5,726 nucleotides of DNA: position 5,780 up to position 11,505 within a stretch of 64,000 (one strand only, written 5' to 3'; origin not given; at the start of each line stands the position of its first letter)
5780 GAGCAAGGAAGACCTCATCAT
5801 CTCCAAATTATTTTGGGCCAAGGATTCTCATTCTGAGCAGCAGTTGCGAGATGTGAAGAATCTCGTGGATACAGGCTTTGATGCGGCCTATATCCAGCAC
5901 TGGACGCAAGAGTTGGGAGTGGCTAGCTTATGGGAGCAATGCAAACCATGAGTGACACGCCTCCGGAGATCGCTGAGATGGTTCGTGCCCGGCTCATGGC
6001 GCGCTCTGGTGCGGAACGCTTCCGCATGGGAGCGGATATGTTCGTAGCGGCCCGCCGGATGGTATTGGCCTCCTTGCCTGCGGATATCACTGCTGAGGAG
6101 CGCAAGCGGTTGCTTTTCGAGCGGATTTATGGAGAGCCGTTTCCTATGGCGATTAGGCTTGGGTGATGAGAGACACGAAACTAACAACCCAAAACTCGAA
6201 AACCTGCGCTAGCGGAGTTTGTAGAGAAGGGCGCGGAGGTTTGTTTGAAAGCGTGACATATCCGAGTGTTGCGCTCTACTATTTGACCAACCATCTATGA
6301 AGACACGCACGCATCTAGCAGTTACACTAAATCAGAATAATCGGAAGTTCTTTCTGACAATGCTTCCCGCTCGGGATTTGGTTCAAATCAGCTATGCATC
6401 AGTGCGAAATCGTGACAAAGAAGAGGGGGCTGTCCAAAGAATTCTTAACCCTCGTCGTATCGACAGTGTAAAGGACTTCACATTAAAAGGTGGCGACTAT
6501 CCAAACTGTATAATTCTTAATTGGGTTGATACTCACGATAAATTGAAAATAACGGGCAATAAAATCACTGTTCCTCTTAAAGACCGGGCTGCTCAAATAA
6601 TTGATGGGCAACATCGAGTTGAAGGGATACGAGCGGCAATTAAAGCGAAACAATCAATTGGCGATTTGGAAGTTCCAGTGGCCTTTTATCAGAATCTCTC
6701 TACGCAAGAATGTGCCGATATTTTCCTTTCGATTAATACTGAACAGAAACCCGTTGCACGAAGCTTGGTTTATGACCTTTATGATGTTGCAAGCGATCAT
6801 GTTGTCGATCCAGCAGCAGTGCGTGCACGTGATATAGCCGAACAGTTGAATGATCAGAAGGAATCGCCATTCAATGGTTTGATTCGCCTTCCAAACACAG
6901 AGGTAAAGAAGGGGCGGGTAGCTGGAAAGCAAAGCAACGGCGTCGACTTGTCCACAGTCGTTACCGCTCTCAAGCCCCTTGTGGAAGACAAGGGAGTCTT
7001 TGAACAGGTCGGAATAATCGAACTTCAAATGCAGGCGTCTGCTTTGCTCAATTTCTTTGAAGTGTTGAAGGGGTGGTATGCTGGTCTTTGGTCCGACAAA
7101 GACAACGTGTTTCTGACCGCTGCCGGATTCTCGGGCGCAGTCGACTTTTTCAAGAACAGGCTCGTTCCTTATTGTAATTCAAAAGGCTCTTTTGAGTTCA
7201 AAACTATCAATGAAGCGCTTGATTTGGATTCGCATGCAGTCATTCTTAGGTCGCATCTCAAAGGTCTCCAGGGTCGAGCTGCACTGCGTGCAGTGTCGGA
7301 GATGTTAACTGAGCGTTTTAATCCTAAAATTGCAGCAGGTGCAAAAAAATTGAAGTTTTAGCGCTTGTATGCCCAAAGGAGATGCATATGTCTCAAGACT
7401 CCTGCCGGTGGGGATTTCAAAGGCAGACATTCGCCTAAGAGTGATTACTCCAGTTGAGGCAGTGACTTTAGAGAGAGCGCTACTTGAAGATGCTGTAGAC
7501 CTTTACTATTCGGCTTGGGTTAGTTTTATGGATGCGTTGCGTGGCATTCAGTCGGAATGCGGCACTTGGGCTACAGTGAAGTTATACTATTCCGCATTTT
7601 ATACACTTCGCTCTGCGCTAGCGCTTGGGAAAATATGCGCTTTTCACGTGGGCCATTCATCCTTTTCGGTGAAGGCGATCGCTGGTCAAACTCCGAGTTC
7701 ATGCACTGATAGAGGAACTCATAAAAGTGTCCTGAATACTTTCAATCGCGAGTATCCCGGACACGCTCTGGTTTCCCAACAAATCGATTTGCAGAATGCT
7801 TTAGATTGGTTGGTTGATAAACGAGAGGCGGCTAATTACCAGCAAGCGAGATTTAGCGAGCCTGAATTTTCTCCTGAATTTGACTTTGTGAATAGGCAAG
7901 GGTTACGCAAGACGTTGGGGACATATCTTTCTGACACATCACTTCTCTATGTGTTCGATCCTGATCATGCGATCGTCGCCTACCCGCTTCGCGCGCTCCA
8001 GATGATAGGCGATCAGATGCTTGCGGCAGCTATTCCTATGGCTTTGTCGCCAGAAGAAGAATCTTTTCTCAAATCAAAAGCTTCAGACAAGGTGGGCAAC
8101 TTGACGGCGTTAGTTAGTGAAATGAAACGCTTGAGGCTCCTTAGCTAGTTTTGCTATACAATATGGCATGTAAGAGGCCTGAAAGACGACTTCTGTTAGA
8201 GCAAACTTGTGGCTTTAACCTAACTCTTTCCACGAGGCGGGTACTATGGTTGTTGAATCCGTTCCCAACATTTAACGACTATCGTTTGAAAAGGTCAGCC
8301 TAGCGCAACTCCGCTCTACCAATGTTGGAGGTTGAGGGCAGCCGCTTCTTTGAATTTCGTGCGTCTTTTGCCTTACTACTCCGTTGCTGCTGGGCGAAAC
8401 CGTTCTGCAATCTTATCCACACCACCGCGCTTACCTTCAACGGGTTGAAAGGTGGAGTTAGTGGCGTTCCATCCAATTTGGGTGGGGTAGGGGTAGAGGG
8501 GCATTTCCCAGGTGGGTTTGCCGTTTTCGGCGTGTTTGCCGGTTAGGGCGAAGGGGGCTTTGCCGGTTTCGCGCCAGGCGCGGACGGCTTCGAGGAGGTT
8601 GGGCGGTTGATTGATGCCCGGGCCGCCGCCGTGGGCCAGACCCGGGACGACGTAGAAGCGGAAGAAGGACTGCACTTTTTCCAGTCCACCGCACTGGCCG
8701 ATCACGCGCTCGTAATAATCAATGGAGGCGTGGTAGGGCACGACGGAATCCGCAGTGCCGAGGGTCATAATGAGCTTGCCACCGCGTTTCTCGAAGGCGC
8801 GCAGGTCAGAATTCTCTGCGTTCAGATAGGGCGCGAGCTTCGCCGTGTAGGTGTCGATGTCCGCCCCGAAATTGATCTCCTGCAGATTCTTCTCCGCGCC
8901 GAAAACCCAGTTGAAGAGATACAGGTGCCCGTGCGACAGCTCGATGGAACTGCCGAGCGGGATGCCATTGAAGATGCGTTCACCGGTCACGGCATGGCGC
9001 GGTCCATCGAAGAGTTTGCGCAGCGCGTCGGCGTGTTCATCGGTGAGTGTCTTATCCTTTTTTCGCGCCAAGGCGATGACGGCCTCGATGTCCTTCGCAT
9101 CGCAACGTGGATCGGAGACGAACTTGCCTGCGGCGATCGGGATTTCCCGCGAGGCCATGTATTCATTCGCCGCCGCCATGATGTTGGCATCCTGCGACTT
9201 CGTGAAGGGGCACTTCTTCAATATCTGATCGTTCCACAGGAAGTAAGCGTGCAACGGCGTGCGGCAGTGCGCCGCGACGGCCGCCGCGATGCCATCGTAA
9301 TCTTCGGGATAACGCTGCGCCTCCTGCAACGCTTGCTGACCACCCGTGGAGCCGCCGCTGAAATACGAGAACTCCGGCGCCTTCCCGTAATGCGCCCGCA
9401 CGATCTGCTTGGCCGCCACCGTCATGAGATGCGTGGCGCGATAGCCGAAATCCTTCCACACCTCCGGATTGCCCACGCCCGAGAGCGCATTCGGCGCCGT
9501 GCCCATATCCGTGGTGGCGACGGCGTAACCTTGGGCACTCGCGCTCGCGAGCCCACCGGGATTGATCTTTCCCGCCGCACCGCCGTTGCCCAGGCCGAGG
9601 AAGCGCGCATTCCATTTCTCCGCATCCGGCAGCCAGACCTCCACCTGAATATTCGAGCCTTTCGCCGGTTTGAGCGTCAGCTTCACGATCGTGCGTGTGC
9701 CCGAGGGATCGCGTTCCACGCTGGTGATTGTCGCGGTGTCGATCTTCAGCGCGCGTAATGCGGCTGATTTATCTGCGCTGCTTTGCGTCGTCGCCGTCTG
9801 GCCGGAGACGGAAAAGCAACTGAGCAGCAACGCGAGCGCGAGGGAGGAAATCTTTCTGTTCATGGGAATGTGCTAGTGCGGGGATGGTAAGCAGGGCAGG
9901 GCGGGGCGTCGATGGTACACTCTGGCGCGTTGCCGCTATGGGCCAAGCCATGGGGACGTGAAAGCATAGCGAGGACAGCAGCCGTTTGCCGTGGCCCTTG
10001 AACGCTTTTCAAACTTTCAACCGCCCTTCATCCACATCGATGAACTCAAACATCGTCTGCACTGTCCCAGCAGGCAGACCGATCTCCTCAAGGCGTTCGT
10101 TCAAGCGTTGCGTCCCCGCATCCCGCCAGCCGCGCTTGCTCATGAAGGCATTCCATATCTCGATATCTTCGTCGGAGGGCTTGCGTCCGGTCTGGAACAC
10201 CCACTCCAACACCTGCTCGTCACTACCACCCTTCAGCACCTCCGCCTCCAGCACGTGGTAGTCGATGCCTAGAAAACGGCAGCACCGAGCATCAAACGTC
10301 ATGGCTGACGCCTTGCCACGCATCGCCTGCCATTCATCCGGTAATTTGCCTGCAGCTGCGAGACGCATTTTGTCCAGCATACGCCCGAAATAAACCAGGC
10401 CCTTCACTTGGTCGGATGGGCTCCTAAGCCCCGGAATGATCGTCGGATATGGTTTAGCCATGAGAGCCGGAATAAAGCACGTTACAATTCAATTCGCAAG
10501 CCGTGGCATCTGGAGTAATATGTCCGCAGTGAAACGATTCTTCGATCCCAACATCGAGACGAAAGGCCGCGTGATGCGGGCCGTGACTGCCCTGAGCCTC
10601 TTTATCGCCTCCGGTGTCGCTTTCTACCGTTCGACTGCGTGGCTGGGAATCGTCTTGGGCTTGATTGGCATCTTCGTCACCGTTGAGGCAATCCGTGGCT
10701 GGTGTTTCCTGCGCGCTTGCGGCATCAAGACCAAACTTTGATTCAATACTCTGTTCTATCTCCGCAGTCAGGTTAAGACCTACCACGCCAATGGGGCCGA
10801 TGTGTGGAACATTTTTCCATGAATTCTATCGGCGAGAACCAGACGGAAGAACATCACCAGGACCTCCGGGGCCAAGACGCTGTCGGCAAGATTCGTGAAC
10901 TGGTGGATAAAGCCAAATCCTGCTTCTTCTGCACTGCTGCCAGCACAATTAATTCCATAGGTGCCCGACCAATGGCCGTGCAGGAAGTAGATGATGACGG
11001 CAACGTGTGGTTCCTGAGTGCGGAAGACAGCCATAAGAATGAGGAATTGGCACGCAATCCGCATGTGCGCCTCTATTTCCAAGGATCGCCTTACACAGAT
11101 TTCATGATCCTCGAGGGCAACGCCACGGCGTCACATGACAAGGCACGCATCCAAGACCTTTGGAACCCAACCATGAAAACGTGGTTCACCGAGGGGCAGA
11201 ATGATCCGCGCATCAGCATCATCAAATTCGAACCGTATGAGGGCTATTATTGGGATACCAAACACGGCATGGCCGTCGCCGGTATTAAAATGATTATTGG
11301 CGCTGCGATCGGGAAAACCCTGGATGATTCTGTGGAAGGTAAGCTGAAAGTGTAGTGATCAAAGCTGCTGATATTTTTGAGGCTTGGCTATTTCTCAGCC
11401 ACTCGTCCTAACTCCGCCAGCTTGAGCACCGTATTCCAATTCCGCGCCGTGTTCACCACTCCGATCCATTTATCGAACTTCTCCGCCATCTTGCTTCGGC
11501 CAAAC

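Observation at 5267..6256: Three versions of the thiC 3-prime coding end: scars of serial integration into thiC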

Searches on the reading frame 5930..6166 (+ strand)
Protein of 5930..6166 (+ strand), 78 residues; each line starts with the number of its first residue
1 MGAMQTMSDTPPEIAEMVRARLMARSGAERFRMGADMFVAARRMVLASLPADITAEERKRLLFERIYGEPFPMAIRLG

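Call 6: search_protein_families(library=pfam, proteins=[window:5930-6166:+], max_evalue=0.01)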
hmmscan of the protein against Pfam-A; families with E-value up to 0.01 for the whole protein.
window:5930-6166:+ (78 aa): 0 families

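Call 51: search_protein_families(library=phrogs, proteins=[window:5930-6166:+], max_evalue=0.001)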
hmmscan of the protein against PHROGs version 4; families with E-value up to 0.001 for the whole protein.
window:5930-6166:+ (78 aa): 0 families

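Call 74: search_protein_families(library=ncbifam, proteins=[window:5930-6166:+], max_evalue=0.01)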
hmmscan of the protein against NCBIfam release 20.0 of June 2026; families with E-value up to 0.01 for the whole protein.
window:5930-6166:+ (78 aa): 0 families

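Call 75: search_protein_families(library=padloc, proteins=[window:5930-6166:+], max_evalue=0.01)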
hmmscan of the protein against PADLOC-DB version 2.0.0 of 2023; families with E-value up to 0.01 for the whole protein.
window:5930-6166:+ (78 aa): 0 families

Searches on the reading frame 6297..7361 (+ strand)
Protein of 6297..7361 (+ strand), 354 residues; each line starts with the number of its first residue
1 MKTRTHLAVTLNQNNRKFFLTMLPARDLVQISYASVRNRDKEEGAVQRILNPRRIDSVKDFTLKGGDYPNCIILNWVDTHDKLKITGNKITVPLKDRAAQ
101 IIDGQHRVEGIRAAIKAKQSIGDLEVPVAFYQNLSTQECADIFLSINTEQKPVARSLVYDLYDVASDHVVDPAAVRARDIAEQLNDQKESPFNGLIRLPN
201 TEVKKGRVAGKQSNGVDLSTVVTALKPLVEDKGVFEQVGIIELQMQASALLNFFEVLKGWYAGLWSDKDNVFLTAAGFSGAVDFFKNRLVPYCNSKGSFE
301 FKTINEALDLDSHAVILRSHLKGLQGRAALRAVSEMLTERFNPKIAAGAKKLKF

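Call 6: search_protein_families(library=pfam, proteins=[window:6297-7361:+], max_evalue=0.01)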
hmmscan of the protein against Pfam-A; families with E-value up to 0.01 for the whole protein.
window:6297-7361:+ (354 aa): 1 family
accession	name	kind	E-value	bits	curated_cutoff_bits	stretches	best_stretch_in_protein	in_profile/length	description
PF14072.11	DndB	-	1.1e-20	74.4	29.1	1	8-231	3-216/338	DNA-sulfur modification-associated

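Call 74: search_protein_families(library=ncbifam, proteins=[window:6297-7361:+], max_evalue=0.01)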
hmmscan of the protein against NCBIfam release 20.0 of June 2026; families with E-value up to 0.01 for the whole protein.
window:6297-7361:+ (354 aa): 4 families
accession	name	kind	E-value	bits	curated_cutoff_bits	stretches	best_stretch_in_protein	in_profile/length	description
TIGR03187.1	DGQHR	domain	2.4e-31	109.5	58.85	1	8-268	1-251/276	DGQHR domain-containing protein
TIGR04172.1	DGQHR_dnd_1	hypoth_equivalog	3.4e-24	85.6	450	1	8-225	3-238/381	DNA phosphorothioation-associated DGQHR protein 1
TIGR03233.1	DNA_S_dndB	equivalog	2.5e-12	46.5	328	1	8-166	8-172/355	DNA sulfur modification protein DndB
NF041060.1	DpdB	equivalog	3.1e-12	46.1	300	1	8-266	5-269/352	DGQHR domain-containing protein DpdB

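Call 75: search_protein_families(library=padloc, proteins=[window:6297-7361:+], max_evalue=0.01)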
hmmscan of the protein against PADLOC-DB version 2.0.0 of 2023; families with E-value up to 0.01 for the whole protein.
window:6297-7361:+ (354 aa): 2 families
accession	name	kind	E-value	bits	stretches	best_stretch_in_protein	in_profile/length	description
PDLC02811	DpdB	-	5.8e-12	43.1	1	7-268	8-276/370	DpdB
PDLC02658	DndB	-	1.2e-11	42.3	1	8-165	9-172/356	DndB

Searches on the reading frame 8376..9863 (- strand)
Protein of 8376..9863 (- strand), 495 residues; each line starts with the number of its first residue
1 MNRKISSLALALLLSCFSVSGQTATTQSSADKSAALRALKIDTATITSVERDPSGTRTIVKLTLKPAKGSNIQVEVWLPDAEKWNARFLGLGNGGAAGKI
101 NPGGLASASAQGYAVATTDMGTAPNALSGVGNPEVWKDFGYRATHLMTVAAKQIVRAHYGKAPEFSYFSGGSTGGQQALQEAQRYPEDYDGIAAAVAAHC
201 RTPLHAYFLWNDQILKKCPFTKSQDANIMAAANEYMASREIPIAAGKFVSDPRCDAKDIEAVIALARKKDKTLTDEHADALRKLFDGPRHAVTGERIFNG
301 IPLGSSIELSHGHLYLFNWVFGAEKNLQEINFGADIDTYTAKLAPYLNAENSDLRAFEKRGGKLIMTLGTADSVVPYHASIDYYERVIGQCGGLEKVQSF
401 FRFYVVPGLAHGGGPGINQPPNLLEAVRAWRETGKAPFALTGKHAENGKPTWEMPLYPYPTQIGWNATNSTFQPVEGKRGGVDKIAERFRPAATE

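Call 6: search_protein_families(library=pfam, proteins=[window:8376-9863:-], max_evalue=0.01)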
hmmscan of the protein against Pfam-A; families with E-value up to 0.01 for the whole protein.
window:8376-9863:- (495 aa): 2 families
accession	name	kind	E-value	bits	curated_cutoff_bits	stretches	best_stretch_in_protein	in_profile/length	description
PF07519.17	Tannase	-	2.9e-68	231.4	29.8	2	65-308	11-273/490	Tannase and feruloyl esterase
PF00326.27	Peptidase_S9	-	0.004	17.1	22.6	0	342-430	131-205/213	Prolyl oligopeptidase family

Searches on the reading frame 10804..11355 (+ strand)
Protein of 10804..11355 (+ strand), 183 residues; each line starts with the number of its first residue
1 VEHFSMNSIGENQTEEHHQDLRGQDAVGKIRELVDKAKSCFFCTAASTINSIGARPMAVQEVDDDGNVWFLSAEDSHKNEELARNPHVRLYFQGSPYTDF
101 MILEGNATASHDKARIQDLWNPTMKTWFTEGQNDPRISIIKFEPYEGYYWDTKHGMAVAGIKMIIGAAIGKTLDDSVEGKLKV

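Call 6: search_protein_families(library=pfam, proteins=[window:10804-11355:+], max_evalue=0.01)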
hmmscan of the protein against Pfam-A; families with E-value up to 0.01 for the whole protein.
window:10804-11355:+ (183 aa): 2 families
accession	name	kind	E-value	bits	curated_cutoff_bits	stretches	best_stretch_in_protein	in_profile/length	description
PF16242.11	Pyrid_ox_like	-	5.7e-44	149.7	28.8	1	25-174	1-149/149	Pyridoxamine 5'-phosphate oxidase like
PF01243.27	PNPOx_N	-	1.7e-12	48.2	28.1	1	29-150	4-119/120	Pyridoxamine 5'-phosphate oxidase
